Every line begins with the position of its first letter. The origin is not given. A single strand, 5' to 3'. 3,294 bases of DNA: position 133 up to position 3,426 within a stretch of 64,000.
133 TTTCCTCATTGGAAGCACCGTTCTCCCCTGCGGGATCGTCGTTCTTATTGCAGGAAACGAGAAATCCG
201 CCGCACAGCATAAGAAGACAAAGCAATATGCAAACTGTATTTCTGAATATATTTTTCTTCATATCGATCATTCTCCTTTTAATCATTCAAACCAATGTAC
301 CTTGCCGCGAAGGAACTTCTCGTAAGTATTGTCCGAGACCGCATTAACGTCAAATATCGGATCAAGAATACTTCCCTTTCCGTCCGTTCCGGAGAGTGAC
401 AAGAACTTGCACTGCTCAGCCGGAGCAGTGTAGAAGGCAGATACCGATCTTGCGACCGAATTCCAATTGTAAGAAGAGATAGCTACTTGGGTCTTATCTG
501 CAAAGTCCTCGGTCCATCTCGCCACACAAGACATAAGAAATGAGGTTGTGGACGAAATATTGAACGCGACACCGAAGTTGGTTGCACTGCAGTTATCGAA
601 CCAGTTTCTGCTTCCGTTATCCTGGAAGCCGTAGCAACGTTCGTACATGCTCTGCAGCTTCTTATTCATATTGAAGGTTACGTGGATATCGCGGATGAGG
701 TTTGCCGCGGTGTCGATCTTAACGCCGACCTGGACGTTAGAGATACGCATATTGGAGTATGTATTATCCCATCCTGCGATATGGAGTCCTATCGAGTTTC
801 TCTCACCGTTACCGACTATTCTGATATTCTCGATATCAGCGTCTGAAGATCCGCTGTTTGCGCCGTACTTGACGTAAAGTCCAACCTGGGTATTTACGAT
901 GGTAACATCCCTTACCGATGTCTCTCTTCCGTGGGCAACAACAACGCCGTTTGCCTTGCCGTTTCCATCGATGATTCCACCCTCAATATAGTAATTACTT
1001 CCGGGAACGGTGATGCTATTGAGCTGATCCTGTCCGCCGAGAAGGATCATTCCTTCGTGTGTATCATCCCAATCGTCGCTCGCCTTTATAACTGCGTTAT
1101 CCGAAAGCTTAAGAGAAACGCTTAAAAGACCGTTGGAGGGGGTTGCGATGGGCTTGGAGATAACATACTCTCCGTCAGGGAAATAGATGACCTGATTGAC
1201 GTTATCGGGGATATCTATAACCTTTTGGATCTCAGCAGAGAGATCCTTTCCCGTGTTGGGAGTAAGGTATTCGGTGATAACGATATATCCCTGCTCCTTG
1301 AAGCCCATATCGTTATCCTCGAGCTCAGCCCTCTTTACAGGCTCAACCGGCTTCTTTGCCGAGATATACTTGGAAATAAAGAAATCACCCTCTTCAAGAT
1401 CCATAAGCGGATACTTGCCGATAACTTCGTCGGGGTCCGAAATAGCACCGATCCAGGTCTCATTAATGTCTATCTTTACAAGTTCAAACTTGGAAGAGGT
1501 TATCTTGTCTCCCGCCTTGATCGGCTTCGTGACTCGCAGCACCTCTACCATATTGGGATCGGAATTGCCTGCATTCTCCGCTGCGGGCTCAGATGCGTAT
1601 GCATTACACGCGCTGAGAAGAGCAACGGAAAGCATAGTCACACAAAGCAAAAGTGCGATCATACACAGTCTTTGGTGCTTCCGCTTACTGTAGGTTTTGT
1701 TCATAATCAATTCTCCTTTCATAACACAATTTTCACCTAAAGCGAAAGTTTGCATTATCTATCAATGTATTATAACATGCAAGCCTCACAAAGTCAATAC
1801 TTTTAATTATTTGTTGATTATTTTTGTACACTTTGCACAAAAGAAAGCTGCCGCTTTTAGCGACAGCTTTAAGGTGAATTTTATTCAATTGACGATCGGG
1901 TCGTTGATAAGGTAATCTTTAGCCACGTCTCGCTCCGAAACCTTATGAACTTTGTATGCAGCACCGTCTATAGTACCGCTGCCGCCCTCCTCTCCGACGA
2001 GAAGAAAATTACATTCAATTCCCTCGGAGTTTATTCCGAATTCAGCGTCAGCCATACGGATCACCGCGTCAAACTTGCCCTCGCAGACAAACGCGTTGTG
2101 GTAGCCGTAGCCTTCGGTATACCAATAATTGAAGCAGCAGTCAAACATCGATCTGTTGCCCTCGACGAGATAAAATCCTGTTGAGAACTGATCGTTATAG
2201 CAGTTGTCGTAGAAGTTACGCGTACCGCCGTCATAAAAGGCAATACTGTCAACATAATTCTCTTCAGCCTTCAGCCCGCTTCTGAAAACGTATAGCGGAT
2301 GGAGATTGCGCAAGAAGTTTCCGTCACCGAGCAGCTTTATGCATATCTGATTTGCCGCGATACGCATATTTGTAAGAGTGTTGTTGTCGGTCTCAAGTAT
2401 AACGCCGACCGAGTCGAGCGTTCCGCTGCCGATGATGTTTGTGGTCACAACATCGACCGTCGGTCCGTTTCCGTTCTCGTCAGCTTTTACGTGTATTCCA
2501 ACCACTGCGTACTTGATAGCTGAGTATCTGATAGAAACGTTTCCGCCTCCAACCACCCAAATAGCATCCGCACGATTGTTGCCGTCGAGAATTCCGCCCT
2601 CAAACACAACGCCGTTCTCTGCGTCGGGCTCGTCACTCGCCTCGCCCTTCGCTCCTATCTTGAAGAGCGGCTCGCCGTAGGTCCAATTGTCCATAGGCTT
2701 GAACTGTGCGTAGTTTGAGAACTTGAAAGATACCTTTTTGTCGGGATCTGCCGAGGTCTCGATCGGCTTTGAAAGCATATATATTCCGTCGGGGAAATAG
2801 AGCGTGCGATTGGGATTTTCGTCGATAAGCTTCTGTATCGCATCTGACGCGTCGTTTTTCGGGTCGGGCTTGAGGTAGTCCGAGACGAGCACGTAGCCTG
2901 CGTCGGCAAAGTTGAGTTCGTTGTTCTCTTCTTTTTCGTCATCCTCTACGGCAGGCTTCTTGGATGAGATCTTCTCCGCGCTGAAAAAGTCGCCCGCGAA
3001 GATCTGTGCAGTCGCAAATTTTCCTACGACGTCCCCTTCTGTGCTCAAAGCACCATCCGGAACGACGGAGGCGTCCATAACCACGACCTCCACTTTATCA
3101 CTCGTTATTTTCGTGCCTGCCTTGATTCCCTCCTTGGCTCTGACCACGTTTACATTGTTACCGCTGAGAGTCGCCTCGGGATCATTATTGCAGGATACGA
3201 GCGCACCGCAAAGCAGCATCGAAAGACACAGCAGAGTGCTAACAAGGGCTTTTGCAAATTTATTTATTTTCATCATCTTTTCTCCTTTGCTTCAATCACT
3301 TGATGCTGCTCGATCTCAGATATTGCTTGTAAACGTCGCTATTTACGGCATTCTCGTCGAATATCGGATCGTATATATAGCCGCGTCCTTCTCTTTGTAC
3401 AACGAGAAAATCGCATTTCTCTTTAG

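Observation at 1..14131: At least 12 tandem same-strand paralogs of a divergent beta-helix protein: a candidate undescribed surface/glycan system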

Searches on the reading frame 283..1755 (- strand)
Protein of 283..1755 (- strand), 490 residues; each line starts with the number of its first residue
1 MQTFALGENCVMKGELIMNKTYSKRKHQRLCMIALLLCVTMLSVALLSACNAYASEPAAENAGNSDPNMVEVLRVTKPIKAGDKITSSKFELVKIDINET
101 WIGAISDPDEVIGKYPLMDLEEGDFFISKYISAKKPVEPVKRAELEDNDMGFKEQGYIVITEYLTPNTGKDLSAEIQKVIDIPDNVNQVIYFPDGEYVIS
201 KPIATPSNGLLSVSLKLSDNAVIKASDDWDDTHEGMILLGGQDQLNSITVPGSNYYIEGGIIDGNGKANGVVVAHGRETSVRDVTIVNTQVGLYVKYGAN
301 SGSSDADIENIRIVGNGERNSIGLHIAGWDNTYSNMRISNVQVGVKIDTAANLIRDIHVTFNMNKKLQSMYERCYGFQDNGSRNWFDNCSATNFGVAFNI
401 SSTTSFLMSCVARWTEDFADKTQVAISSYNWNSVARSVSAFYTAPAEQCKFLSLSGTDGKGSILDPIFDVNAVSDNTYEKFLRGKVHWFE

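Call 5: search_protein_families(library=pfam, proteins=[window:283-1755:-], max_evalue=1)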
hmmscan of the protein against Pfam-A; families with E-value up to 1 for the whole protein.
window:283-1755:- (490 aa): 3 families
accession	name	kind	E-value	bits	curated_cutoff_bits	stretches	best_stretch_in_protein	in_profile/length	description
PF12708.12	Pect-lyase_RHGA_epim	-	1.1e-06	29.1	27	2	170-207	15-54/213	Rhamnogalacturonase A/epimerase, pectate lyase-like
PF08666.17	SAF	-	2.8e-05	25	21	1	71-124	2-55/63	SAF domain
PF13144.11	ChapFlgA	-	0.0049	17.4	23.8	1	71-137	2-66/122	Chaperone for flagella basal body P-ring formation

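Call 8: search_protein_families(library=ncbifam, proteins=[window:283-1755:-], max_evalue=0.01)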
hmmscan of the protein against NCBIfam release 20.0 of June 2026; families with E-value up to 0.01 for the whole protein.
window:283-1755:- (490 aa): 2 families
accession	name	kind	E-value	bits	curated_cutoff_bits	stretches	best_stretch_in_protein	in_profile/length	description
TIGR03177.1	pilus_cpaB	equivalog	2.1e-06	27.2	71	1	40-129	2-96/262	Flp pilus assembly protein CpaB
TIGR03170.1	flgA_cterm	equivalog_domain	3e-06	27.2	54.65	1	69-134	12-77/137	flagellar basal body P-ring formation chaperone FlgA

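Call 12: search_solved_structures(query=A1, max_evalue=1, show_alignments=2)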
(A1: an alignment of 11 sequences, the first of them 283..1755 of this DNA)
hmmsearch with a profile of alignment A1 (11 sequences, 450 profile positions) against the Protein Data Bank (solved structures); distinct sequences matched with E-value up to 1: 1.
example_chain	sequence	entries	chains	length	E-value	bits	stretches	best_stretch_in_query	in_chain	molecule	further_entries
5m5z_A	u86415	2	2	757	0.0011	20.8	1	130-166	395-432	Beta-1,3-glucanase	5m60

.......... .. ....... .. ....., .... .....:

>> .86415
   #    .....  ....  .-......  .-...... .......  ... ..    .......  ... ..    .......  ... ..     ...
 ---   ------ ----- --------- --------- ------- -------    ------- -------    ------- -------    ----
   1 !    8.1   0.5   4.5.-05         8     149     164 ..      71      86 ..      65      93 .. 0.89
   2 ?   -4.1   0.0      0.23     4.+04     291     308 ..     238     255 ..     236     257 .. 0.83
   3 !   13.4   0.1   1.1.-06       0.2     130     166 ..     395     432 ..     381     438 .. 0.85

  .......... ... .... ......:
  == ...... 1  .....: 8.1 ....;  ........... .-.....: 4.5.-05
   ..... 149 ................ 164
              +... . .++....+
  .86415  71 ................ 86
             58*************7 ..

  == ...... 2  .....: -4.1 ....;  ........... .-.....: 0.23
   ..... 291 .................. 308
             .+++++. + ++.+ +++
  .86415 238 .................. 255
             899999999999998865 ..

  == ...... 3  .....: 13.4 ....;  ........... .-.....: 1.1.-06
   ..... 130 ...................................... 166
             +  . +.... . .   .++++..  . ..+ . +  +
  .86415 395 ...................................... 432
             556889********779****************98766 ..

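Call 14: find_encoding_contigs(protein=window:283-1722:-, flank=10000, max_places=4)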
Protein window:283-1722:- (479 aa): 1 contig read that carries it; 1 place shown.
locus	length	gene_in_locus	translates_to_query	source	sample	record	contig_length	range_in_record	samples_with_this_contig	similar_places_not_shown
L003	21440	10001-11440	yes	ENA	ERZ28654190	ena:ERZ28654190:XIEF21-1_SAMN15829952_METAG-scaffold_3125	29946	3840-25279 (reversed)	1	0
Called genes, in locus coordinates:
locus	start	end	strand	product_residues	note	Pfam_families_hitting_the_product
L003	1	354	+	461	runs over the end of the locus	PF08666:SAF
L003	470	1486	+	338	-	PF12708:Pect-lyase_RHGA_epim (faint)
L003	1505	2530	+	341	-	PF12708:Pect-lyase_RHGA_epim (weak)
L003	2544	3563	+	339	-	-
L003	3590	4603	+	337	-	PF12708:Pect-lyase_RHGA_epim (weak)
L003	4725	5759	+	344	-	PF12708:Pect-lyase_RHGA_epim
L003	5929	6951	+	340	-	PF12708:Pect-lyase_RHGA_epim (weak)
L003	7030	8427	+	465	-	PF12708:Pect-lyase_RHGA_epim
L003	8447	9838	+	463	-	PF08666:SAF, PF12708:Pect-lyase_RHGA_epim (faint)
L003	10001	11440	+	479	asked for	PF08666:SAF (faint), PF12708:Pect-lyase_RHGA_epim (faint)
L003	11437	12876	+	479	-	PF08666:SAF (weak), PF12708:Pect-lyase_RHGA_epim (faint)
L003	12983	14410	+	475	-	PF08666:SAF, PF12708:Pect-lyase_RHGA_epim (weak)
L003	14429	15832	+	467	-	PF12708:Pect-lyase_RHGA_epim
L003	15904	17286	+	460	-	-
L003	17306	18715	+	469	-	-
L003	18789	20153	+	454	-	-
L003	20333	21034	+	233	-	PF04973:NMN_transporter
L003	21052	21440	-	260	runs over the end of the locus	-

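Call 17: find_related_loci(query=A1, collection=genome_contigs, flank=10000)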
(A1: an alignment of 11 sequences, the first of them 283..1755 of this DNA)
Query A1 (490 aa) in genome_contigs; peptide patterns used: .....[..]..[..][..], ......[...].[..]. (x = any residue, [..] = any of these).
201 stretches matched a pattern; 142 encode a relative of the query (tblastn E <= 1e-3); the best 80 are kept; 73 distinct loci.
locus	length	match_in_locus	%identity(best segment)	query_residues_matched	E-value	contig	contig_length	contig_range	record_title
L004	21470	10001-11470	93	1-490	0e+0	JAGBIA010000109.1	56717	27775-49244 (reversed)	MAG: Clostridia bacterium isolate RGIG9137 Water_deer_Rectum.Co__c1183994, whole genome shotgun sequence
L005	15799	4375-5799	57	18-489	9e-175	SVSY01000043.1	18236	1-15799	MAG: Oscillospiraceae bacterium isolate SIG681 NODE_55734_length_18236_cov_1.798222, whole genome shotgun sequence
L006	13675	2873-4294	58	12-486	8e-171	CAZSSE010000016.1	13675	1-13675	MAG TPA_asm: uncultured Lachnospiraceae bacterium isolate SRP350583_co2_310 genome assembly, contig: NODE_6624_length_13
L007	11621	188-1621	55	12-488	2e-169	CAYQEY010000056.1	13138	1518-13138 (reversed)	MAG TPA_asm: uncultured Lachnospiraceae bacterium isolate binchicken_co370_248 genome assembly, contig: NODE_4544_length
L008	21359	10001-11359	54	18-486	3e-154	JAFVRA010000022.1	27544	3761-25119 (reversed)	MAG: Clostridia bacterium isolate RGIG5316 Sheep_Colon-2__c157508, whole genome shotgun sequence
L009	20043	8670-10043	40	55-488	2e-88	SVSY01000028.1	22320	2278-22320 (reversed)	MAG: Oscillospiraceae bacterium isolate SIG681 NODE_44259_length_22320_cov_1.658181, whole genome shotgun sequence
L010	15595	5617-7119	36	13-486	3e-87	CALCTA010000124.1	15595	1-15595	MAG TPA_asm: uncultured Clostridia bacterium isolate SRR6425794_bin.48_CONCOCT_v1.1_MAG genome assembly, contig: ERZ1767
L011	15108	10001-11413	38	32-486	3e-85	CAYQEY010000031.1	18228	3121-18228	MAG TPA_asm: uncultured Lachnospiraceae bacterium isolate binchicken_co370_248 genome assembly, contig: NODE_3130_length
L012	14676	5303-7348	37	12-486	4e-85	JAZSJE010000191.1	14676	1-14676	MAG: Eubacteriales bacterium isolate T1900044565_TS20190031.MAGScoT_cleanbin_000063 SGB_404_k141_917660, whole genome sh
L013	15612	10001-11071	41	125-486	5e-81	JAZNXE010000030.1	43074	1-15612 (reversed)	MAG: Eubacteriales bacterium isolate T1900044780_TS20190246.MAGScoT_cleanbin_000027 SGB_2550_k141_2969267, whole genome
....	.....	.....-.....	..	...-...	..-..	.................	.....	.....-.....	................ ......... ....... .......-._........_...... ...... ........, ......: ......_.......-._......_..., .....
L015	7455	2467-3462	42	156-488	5e-81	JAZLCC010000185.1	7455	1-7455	MAG: Eubacteriales bacterium isolate T1900045054_TC20190047.MAGScoT_cleanbin_000018 SGB_4538_k141_3502284, whole genome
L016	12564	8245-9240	42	156-488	3e-80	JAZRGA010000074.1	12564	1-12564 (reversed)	MAG: Eubacteriales bacterium isolate T1900045494_YK20190188.MAGScoT_cleanbin_000003 SGB_7403_k141_2283408, whole genome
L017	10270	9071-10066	42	156-488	8e-80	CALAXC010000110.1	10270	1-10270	MAG TPA_asm: uncultured Clostridia bacterium isolate SRR6425821_bin.111_CONCOCT_v1.1_MAG genome assembly, contig: ERZ176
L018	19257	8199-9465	42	140-486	1e-79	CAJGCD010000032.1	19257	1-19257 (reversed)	MAG: uncultured Clostridia bacterium isolate MAG11 genome assembly, contig: k141_6764673_length_19257_cov_10.9896, whole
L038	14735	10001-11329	36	17-467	1e-72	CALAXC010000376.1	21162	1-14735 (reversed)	MAG TPA_asm: uncultured Clostridia bacterium isolate SRR6425821_bin.111_CONCOCT_v1.1_MAG genome assembly, contig: ERZ176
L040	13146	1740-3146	33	14-481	8e-73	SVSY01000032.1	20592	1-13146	MAG: Oscillospiraceae bacterium isolate SIG681 NODE_48553_length_20592_cov_1.787002, whole genome shotgun sequence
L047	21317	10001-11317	37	24-479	2e-71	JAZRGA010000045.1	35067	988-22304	MAG: Eubacteriales bacterium isolate T1900045494_YK20190188.MAGScoT_cleanbin_000003 SGB_7403_k141_1863580, whole genome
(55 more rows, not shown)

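Call 31: search_protein_families(library=phrogs, proteins=[window:283-1755:-], max_evalue=0.01)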
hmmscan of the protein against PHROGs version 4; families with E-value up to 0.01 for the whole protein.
window:283-1755:- (490 aa): 0 families

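Call 59: search_protein_families(library=pfam, proteins=[L047:6677-7237:+, L047:7234-8490:+, L038:6585-7142:+, L038:7139-8416:+, L008:18543-20771:-, L040:6155-7963:-, L040:456-1589:+, L006:10423-11421:-, L010:13896-15338:-, L013:8998-9414:+], max_evalue=0.001)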
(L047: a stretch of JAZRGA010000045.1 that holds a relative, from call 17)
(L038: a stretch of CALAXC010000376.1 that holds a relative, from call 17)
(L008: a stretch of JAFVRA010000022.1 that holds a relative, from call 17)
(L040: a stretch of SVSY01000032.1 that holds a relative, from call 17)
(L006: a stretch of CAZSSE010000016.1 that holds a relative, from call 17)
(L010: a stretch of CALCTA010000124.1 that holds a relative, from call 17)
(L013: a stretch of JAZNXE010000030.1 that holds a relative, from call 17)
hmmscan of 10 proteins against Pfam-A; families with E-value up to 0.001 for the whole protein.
L047:6677-7237:+ (186 aa): 3 families
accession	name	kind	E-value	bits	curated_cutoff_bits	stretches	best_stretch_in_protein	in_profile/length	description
PF04542.20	Sigma70_r2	-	7e-08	32.6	24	1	25-87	5-70/71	Sigma-70 region 2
PF07638.17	Sigma70_ECF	-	1.2e-07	32.2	21.1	1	68-174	77-178/185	ECF sigma factor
PF04545.22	Sigma70_r4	-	0.00057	19.8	24.1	1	133-176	6-49/50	Sigma-70, region 4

L047:7234-8490:+ (418 aa): 0 families

L038:6585-7142:+ (185 aa): 4 families
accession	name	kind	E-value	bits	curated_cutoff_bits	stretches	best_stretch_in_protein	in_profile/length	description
PF04542.20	Sigma70_r2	-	9.2e-13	48.2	24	1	24-87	4-70/71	Sigma-70 region 2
PF07638.17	Sigma70_ECF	-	4.6e-07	30.3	21.1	1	61-179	70-184/185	ECF sigma factor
PF04545.22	Sigma70_r4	-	1.8e-05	24.6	24.1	1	128-176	2-50/50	Sigma-70, region 4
PF08281.18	Sigma70_r4_2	-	6.1e-05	23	25.7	1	126-174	6-54/54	Sigma-70, region 4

L038:7139-8416:+ (425 aa): 0 families

L008:18543-20771:- (742 aa): 1 family
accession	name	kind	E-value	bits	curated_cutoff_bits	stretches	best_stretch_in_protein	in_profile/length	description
PF14262.12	Cthe_2159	-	1.5e-65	221.5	25.8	4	123-340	7-217/262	Carbohydrate-binding domain-containing protein Cthe_2159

L040:6155-7963:- (602 aa): 1 family
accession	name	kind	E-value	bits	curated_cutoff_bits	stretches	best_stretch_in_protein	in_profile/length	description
PF07944.18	Beta-AFase-like_GH127_cat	-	1.7e-09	37.6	24.9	1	58-369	62-374/376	Beta-L-arabinofuranosidase, GH127 catalytic domain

L040:456-1589:+ (377 aa): 0 families

L006:10423-11421:- (332 aa): 0 families

L010:13896-15338:- (480 aa): 1 family
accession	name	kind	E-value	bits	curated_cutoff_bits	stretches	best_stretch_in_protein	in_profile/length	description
PF01235.23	Na_Ala_symp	-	6e-140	467.4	24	1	75-477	5-385/392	Sodium:alanine symporter family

L013:8998-9414:+ (138 aa): 0 families

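Call 78: search_protein_families(library=padloc, proteins=[window:283-1755:-], max_evalue=0.01)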
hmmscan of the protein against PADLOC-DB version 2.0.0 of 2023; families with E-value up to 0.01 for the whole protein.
window:283-1755:- (490 aa): 0 families

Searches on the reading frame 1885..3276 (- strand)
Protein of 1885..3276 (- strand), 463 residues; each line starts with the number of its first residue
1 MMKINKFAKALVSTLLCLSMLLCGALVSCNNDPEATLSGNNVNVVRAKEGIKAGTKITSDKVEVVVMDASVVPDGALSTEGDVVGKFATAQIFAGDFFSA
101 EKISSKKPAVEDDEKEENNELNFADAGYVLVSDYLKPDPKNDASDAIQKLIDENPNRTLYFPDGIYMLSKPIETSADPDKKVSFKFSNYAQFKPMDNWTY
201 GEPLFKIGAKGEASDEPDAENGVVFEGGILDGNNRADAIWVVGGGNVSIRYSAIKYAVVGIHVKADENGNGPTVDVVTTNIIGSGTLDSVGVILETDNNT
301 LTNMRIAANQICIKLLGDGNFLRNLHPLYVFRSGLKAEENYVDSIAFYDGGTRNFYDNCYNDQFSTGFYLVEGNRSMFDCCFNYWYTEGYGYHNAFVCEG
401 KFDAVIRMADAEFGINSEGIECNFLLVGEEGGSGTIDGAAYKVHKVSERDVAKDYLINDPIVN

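Call 5: search_protein_families(library=pfam, proteins=[window:1885-3276:-], max_evalue=1)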
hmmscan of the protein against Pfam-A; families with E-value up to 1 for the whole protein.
window:1885-3276:- (463 aa): 4 families
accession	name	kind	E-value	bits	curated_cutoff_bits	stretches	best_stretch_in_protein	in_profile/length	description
PF08666.17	SAF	-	4.7e-09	37.1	21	1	42-101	1-60/63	SAF domain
PF12708.12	Pect-lyase_RHGA_epim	-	6.6e-06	26.5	27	1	135-173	9-51/213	Rhamnogalacturonase A/epimerase, pectate lyase-like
PF13144.11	ChapFlgA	-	0.00014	22.3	23.8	1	43-106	2-63/122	Chaperone for flagella basal body P-ring formation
PF16390.11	DUF4999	-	0.13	12.9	25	0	116-141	25-52/76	Domain of unknown function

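Call 8: search_protein_families(library=ncbifam, proteins=[window:1885-3276:-], max_evalue=0.01)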
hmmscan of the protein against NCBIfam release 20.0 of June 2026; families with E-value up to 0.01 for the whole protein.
window:1885-3276:- (463 aa): 2 families
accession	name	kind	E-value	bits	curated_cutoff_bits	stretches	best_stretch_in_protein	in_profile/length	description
TIGR03177.1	pilus_cpaB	equivalog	8.7e-08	31.7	71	1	33-105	28-100/262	Flp pilus assembly protein CpaB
TIGR03170.1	flgA_cterm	equivalog_domain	1.1e-06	28.7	54.65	1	41-106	12-77/137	flagellar basal body P-ring formation chaperone FlgA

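Call 78: search_protein_families(library=padloc, proteins=[window:1885-3276:-], max_evalue=0.01)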
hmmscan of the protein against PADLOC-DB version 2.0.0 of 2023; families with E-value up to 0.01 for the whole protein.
window:1885-3276:- (463 aa): 0 families
